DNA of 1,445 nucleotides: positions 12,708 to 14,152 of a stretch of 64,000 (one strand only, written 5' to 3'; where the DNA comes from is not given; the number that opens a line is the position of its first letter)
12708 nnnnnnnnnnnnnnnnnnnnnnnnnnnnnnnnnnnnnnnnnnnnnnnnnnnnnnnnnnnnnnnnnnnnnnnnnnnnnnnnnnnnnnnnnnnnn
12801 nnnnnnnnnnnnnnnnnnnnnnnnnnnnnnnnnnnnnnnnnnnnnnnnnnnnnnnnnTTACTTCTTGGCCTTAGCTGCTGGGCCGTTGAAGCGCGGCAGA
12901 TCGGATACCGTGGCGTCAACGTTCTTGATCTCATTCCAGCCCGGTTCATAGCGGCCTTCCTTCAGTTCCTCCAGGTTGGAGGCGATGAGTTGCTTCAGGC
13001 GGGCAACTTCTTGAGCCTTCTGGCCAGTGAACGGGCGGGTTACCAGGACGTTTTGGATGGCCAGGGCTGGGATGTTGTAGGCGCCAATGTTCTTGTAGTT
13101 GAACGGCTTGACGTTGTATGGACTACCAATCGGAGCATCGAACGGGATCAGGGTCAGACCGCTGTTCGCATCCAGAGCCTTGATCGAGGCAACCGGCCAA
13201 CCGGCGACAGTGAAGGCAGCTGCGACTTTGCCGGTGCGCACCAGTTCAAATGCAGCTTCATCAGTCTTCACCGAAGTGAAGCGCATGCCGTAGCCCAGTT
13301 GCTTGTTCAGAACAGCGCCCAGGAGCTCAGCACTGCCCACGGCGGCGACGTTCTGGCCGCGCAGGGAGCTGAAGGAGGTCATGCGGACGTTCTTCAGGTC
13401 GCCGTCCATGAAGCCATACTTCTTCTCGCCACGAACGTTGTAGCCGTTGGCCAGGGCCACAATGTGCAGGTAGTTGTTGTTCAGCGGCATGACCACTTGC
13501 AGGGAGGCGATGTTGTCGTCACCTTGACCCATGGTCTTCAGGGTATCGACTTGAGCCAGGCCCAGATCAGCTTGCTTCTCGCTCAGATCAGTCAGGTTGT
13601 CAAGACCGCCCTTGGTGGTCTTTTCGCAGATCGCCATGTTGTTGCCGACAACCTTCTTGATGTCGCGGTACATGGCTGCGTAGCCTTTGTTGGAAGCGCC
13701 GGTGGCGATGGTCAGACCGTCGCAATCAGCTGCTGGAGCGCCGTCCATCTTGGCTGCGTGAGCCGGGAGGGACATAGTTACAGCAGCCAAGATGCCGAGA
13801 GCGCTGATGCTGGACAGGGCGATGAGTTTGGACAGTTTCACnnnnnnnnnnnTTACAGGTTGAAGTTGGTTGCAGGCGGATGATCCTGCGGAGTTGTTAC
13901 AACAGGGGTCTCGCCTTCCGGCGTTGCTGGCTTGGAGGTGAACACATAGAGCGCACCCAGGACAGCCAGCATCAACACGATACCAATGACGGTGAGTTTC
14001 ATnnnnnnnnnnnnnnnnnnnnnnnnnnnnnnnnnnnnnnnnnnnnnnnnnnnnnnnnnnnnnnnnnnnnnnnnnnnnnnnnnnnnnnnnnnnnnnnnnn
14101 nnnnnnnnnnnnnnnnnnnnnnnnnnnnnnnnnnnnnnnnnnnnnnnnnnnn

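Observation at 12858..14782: Host-type transporter component in a phage: TAXI-family periplasmic solute-binding protein with a tiny membrane partner and a membrane coiled-coil protein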

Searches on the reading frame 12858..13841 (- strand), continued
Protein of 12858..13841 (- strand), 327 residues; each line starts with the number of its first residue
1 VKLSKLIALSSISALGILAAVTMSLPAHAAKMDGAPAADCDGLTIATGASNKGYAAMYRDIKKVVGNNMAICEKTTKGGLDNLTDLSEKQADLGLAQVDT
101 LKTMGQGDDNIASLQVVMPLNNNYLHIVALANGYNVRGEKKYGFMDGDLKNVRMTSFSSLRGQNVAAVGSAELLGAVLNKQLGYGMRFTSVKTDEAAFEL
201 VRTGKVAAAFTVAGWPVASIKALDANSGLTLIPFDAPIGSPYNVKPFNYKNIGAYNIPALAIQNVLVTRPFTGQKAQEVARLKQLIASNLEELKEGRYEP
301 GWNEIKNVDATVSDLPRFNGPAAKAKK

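Call 50: fold_search(model_id=the predicted structure, library=pdb)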
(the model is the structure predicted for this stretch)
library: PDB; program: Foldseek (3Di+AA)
matches with E <= 10: 1458; with E <= 0.001: 779
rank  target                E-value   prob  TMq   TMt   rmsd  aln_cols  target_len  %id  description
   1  9ibo                  6.0e-14  1.00  0.60  0.64   5.7       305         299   16  VC0430/VcGluP bound to glutamate (released 2025-12-24)
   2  8s4j                  3.4e-13  1.00  0.60  0.64   5.2       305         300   16  Structure, substrate selectivity determinants and membrane interactions of a Glutamate-specific TAXI TRAP binding protei (released 2024-11-06)
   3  1us4                  7.0e-13  1.00  0.58  0.63   5.4       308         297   17  PUTATIVE GLUR0 LIGAND BINDING CORE WITH L-GLUTAMATE (released 2003-11-19)
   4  4ddd                  9.5e-13  1.00  0.57  0.61   5.1       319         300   17  Crystal structure of an immunogenic protein from ehrlichia chaffeensis (released 2012-05-23)
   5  8u79                  1.8e-12  1.00  0.57  0.62   5.7       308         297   18  Crystal Structure of Substrate Binding Protein of Thermus thermophilus TAXI-TRAP protein with L-glutamate (released 2025-03-19)
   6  9ibp_B                3.0e-12  1.00  0.57  0.60   5.3       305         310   13  VCA0144 from Vibrio cholerae (released 2025-12-24)
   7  9ibp_A                3.4e-12  1.00  0.60  0.64   5.2       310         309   14  VCA0144 from Vibrio cholerae (released 2025-12-24)
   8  6h30_B                8.5e-10  1.00  0.47  0.35   6.2       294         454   13  The crystal structure of SBD1-SBD2 tandem of GlnPQ transporter (released 2019-08-14)
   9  4g4p                  9.6e-10  1.00  0.44  0.57   7.1       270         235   14  Crystal structure of glutamine-binding protein from Enterococcus faecalis at 1.5 A (released 2013-07-17)
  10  6h30_A                1.0e-09  1.00  0.46  0.35   5.8       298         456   13  The crystal structure of SBD1-SBD2 tandem of GlnPQ transporter (released 2019-08-14)
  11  5ubg_A                1.3e-09  1.00  0.47  0.65   5.4       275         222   12  Catalytic core domain of Adenosine triphosphate phosphoribosyltransferase from Campylobacter jejuni with bound Phospho (released 2017-12-20)
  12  2ia4_B                1.4e-09  1.00  0.42  0.48   9.0       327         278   14  Crystal structure of Novel amino acid binding protein from Shigella flexneri (released 2007-08-21)
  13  2ia4_A                1.8e-09  1.00  0.43  0.49  10.4       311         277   13  Crystal structure of Novel amino acid binding protein from Shigella flexneri (released 2007-08-21)
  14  4zef                  2.0e-09  1.00  0.42  0.53   6.8       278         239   12  Crystal structure of substrate binding domain 2 (SBD2) OF ABC transporter GLNPQ from Enterococcus faecalis (released 2016-06-29)
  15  2vha_A                2.1e-09  1.00  0.43  0.49  11.0       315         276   13  DEBP (released 2008-07-08)
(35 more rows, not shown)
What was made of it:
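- On TAXI-family TRAP SBP: The top seven Foldseek PDB hits are all TAXI (9ibo, 8s4j, 1us4, 4ddd, 8u79, 9ibp), E 6e-14 to 3e-12, TM about 0.6 (call 50).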

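Call 54: search_protein_families(library=pfam, proteins=[L033:2979-5144:+, L033:5141-5761:+, L037:5845-8097:+, L037:8094-8714:+, L032:6081-8213:+, L032:7223-8824:+, L019:6110-8602:-, L036:2430-3215:+, L035:508-1293:+, L034:5943-7022:-], max_evalue=0.001)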
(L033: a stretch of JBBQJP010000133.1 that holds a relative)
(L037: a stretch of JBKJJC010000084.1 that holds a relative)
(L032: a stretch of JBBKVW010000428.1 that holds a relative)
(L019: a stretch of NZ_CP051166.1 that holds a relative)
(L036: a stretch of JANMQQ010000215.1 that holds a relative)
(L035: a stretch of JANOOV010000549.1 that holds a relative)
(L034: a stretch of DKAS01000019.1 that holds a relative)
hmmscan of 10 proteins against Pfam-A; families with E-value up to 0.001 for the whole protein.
L033:2979-5144:+ (721 aa): 8 families
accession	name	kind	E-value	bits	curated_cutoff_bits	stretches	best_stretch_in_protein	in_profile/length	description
PF02518.31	HATPase_c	-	1.1e-22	81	26.4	1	611-718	2-108/111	Histidine kinase-, DNA gyrase B-, and HSP90-like ATPase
PF00989.32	PAS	-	9.3e-15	55.1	22.6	1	364-472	3-110/113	PAS fold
PF08447.18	PAS_3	-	5.3e-12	46.3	25.6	1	384-468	1-85/89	PAS fold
PF02743.24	dCache_1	-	1.4e-10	41.6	45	1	107-229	62-200/240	Cache domain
PF08448.16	PAS_4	-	1.8e-09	38.2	23.1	1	379-479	12-109/110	PAS fold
PF13426.13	PAS_9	-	2.3e-09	37.9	27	1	379-477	8-103/103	PAS domain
PF13188.13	PAS_8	-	1.1e-05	25.6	21.8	1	369-414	9-55/65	PAS domain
PF00512.31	HisKA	-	0.00073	20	26.9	0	501-558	2-56/66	His Kinase A (phospho-acceptor) domain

L033:5141-5761:+ (206 aa): 2 families
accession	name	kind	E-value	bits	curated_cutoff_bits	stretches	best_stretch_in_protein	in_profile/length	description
PF00072.30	Response_reg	-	5.6e-20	72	30.2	1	8-119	1-109/111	Response regulator receiver domain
PF00196.25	GerE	-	5.6e-12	45.5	23.5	1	145-197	1-53/57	Bacterial regulatory proteins, luxR family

L037:5845-8097:+ (750 aa): 9 families
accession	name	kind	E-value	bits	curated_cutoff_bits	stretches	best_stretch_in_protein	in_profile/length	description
PF02518.31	HATPase_c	-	1.8e-23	83.5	26.4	1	640-749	1-110/111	Histidine kinase-, DNA gyrase B-, and HSP90-like ATPase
PF02743.24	dCache_1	-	2e-12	47.6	45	1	121-327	57-239/240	Cache domain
PF00989.32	PAS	-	4.2e-11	43.3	22.6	1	393-501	2-109/113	PAS fold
PF08448.16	PAS_4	-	3.8e-10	40.4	23.1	1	401-510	4-110/110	PAS fold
PF13426.13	PAS_9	-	7.5e-10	39.4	27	1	409-507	8-103/103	PAS domain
PF00512.31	HisKA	-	1.2e-08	35.3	26.9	1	531-596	2-64/66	His Kinase A (phospho-acceptor) domain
PF08447.18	PAS_3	-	6.7e-08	33.1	25.6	1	414-498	1-85/89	PAS fold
PF14501.12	HATPase_c_5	-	7.2e-07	29.5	22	1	645-734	6-90/102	GHKL domain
PF13188.13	PAS_8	-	1.2e-05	25.5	21.8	1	393-447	3-56/65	PAS domain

L037:8094-8714:+ (206 aa): 2 families
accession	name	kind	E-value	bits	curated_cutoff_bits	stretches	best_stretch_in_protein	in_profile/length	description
PF00072.30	Response_reg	-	1.6e-20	73.8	30.2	1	10-119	3-110/111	Response regulator receiver domain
PF00196.25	GerE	-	4.8e-13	48.9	23.5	1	145-199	2-55/57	Bacterial regulatory proteins, luxR family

L032:6081-8213:+ (710 aa): 7 families
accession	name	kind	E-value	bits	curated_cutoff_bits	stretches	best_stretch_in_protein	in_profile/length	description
PF02518.31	HATPase_c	-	6.9e-23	81.7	26.4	1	600-709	1-110/111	Histidine kinase-, DNA gyrase B-, and HSP90-like ATPase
PF00989.32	PAS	-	4.8e-11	43.1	22.6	1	354-464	3-112/113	PAS fold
PF13426.13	PAS_9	-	4.9e-10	40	27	1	369-467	8-103/103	PAS domain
PF08447.18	PAS_3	-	4.9e-10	40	25.6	1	375-458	2-85/89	PAS fold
PF00512.31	HisKA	-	2.1e-08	34.5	26.9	1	491-556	2-64/66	His Kinase A (phospho-acceptor) domain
PF08448.16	PAS_4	-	2.7e-08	34.5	23.1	1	369-470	12-110/110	PAS fold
PF13188.13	PAS_8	-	4.2e-06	26.9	21.8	1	359-405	9-55/65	PAS domain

L032:7223-8824:+ (533 aa): 2 families
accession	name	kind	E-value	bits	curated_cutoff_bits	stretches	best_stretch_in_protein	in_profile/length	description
PF00072.30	Response_reg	-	3.3e-20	72.7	30.2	1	337-448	1-111/111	Response regulator receiver domain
PF00196.25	GerE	-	3.5e-08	33.4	23.5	1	473-524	2-53/57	Bacterial regulatory proteins, luxR family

L019:6110-8602:- (830 aa): 5 families
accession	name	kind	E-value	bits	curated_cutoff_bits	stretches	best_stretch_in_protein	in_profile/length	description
PF02518.31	HATPase_c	-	8.5e-29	100.7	26.4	1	578-690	1-110/111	Histidine kinase-, DNA gyrase B-, and HSP90-like ATPase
PF00072.30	Response_reg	-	3.2e-20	72.8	30.2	1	713-824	1-110/111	Response regulator receiver domain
PF00512.31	HisKA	-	1.6e-15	57.3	26.9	1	467-532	2-66/66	His Kinase A (phospho-acceptor) domain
PF13426.13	PAS_9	-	4.5e-05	24.1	27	1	322-422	2-98/103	PAS domain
PF13581.12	HATPase_c_2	-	8.6e-05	23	27.4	1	587-666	40-112/127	Histidine kinase-like ATPase domain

L036:2430-3215:+ (261 aa): 3 families
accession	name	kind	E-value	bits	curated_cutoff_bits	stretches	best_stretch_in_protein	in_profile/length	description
PF00072.30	Response_reg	-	3.4e-24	85.6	30.2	1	16-130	1-110/111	Response regulator receiver domain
PF00196.25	GerE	-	1.4e-14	53.9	23.5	1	156-202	2-48/57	Bacterial regulatory proteins, luxR family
PF16968.11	TadZ_N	-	0.00059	20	26.4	0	42-126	29-112/133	Pilus assembly protein TadZ N-terminal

L035:508-1293:+ (261 aa): 3 families
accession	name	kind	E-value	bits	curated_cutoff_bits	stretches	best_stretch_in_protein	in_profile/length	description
PF00072.30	Response_reg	-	7.4e-24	84.5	30.2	1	16-130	1-110/111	Response regulator receiver domain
PF00196.25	GerE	-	8.6e-13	48.1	23.5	1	156-200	2-46/57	Bacterial regulatory proteins, luxR family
PF08281.18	Sigma70_r4_2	-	9.6e-05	22.4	25.7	1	171-192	26-47/54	Sigma-70, region 4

L034:5943-7022:- (359 aa): 1 family
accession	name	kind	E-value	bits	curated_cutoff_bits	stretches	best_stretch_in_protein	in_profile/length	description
PF01699.29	Na_Ca_ex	-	4.7e-30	105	24.9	2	38-185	4-150/151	Sodium/calcium exchanger protein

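Call 64: search_solved_structures(query=A4, max_evalue=0.01, show_alignments=5)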
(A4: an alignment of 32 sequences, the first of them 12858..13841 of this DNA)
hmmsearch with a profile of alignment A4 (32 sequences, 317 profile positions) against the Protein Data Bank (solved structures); distinct sequences matched with E-value up to 0.01: 1.
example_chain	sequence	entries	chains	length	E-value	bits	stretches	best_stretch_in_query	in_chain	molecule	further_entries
2ia4_A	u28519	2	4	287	0.0032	19.6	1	144-201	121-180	Putative periplasmic binding transport protein | PERIPLASMIC BINDING TRANSPORT PROTEIN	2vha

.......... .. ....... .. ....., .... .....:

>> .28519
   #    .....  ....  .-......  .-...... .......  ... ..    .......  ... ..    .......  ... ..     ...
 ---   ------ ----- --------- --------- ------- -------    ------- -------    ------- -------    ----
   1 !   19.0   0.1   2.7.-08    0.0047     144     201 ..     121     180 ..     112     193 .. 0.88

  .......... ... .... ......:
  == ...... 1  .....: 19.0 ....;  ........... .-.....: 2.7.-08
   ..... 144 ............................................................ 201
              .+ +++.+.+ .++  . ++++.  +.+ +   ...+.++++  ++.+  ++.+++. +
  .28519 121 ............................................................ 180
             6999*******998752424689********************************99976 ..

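Call 65: search_solved_structures(query=A2, max_evalue=0.0001, show_alignments=5)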
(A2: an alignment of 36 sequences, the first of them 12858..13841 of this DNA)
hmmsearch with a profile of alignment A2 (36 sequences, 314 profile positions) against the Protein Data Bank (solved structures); distinct sequences matched with E-value up to 0.0001: 5.
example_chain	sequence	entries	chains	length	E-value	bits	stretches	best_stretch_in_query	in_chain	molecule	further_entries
4ddd_A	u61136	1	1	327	1.2e-06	30.9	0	65-285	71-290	Immunogenic protein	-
1us4_A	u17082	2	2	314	1.5e-06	30.6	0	143-260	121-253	PUTATIVE GLUR0 LIGAND BINDING CORE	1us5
8u79_A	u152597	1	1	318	2.4e-06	29.9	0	141-260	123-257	Immunogenic protein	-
8s4j_A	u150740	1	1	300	8.4e-06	28.1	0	61-154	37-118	TAXI family TRAP transporter solute-binding subunit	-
9ibo_A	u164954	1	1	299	9.8e-06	27.9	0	62-124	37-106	TAXI family TRAP transporter solute-binding subunit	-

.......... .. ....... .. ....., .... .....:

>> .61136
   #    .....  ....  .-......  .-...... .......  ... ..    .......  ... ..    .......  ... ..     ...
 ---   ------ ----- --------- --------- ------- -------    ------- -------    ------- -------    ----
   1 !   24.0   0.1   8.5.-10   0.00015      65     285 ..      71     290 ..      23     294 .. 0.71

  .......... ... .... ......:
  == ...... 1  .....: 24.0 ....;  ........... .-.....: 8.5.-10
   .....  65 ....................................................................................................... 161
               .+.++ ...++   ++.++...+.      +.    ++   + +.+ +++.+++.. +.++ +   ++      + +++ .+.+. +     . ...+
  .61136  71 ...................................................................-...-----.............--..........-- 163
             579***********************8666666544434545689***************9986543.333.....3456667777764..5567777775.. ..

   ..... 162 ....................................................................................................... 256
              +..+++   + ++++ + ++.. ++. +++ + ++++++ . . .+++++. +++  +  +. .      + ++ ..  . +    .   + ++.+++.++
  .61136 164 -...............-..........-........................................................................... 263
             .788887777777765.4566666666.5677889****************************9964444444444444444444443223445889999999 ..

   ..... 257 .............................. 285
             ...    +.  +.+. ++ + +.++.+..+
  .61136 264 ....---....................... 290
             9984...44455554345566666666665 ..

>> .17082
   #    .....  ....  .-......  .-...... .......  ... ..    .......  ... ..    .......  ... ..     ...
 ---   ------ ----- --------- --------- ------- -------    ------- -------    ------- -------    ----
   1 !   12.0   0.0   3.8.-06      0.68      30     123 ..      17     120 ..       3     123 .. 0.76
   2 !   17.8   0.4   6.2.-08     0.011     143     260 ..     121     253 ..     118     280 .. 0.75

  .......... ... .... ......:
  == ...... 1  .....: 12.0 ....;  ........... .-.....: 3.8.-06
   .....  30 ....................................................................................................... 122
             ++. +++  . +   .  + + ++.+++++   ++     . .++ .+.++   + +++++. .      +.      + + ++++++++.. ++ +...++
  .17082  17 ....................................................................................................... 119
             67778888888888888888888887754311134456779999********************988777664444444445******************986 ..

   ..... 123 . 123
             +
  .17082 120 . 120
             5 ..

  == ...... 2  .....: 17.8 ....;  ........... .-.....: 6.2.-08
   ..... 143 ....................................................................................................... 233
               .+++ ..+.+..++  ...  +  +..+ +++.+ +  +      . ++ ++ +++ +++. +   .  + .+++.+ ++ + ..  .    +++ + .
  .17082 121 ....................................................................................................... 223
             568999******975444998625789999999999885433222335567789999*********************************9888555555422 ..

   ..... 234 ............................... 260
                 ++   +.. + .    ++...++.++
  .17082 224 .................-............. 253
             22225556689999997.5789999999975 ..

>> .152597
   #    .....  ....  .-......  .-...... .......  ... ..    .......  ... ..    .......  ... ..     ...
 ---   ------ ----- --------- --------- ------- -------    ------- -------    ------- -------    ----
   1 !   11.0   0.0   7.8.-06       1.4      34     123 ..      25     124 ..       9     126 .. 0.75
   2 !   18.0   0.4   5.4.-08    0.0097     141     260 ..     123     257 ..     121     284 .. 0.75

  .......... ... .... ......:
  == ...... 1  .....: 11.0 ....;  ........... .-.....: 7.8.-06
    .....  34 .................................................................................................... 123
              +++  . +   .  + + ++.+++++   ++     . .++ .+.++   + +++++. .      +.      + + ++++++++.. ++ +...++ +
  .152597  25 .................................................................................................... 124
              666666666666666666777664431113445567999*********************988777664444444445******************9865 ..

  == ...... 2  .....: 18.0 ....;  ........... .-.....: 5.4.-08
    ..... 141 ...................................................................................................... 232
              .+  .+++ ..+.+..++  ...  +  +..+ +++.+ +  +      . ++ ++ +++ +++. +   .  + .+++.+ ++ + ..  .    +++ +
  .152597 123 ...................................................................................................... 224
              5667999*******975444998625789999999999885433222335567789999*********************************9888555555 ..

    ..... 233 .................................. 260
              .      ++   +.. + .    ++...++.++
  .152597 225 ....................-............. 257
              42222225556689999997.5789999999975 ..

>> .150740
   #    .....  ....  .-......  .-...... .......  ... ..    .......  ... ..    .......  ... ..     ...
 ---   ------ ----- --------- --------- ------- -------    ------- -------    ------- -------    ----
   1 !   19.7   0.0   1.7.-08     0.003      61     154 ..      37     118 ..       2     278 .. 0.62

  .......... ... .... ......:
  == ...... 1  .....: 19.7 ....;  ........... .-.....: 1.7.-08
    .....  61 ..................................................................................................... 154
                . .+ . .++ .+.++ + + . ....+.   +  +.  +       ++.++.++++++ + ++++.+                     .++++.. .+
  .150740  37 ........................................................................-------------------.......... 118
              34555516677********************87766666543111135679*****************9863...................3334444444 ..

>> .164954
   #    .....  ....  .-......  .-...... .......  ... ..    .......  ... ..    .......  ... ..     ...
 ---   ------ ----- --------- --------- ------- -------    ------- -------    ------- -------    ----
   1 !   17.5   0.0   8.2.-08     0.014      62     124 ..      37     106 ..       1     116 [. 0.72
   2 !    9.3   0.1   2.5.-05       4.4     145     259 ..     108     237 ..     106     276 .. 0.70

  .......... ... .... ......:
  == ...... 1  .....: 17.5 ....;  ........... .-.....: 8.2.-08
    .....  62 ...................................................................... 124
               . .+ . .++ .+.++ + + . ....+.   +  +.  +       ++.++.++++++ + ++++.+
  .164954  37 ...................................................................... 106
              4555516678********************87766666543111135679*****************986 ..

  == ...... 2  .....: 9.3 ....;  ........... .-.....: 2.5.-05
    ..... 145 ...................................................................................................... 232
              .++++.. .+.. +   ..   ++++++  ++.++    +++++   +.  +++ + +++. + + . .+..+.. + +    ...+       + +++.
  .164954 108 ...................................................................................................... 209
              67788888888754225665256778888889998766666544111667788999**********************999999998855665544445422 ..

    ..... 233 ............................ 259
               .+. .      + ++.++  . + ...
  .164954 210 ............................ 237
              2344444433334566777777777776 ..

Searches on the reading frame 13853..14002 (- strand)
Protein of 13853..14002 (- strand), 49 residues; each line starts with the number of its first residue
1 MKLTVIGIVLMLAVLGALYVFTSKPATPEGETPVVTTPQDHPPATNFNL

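Call 3: search_protein_families(library=pfam, proteins=[window:13853-14002:-], max_evalue=0.1)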
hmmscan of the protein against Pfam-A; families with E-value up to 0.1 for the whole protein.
window:13853-14002:- (49 aa): 2 families
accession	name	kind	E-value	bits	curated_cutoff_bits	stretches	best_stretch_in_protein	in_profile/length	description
PF19451.5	DUF5989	-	0.071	13.6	27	1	8-26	22-40/49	Family of unknown function (DUF5989)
PF02706.20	Wzz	-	0.099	13.4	25.5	1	2-25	16-39/91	Chain length determinant protein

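Call 4: search_protein_families(library=phrogs, proteins=[window:13853-14002:-], max_evalue=0.01)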
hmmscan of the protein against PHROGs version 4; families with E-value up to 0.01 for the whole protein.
window:13853-14002:- (49 aa): 1 family
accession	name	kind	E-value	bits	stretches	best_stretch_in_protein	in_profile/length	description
phrog_37009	-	unknown function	1.5e-06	29.5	1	1-38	1-38/47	-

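Call 5: search_protein_families(library=ncbifam, proteins=[window:13853-14002:-], max_evalue=0.1)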
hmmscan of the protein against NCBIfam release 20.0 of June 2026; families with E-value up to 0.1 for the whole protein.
window:13853-14002:- (49 aa): 0 families

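Call 30: search_protein_families(library=padloc, proteins=[window:13853-14002:-], max_evalue=0.1)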
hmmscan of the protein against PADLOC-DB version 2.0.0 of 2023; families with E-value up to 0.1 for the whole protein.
window:13853-14002:- (49 aa): 1 family
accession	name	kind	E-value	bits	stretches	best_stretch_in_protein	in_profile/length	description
PDLC00220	KwaA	-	0.053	11.3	1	3-24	121-142/198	Unknown function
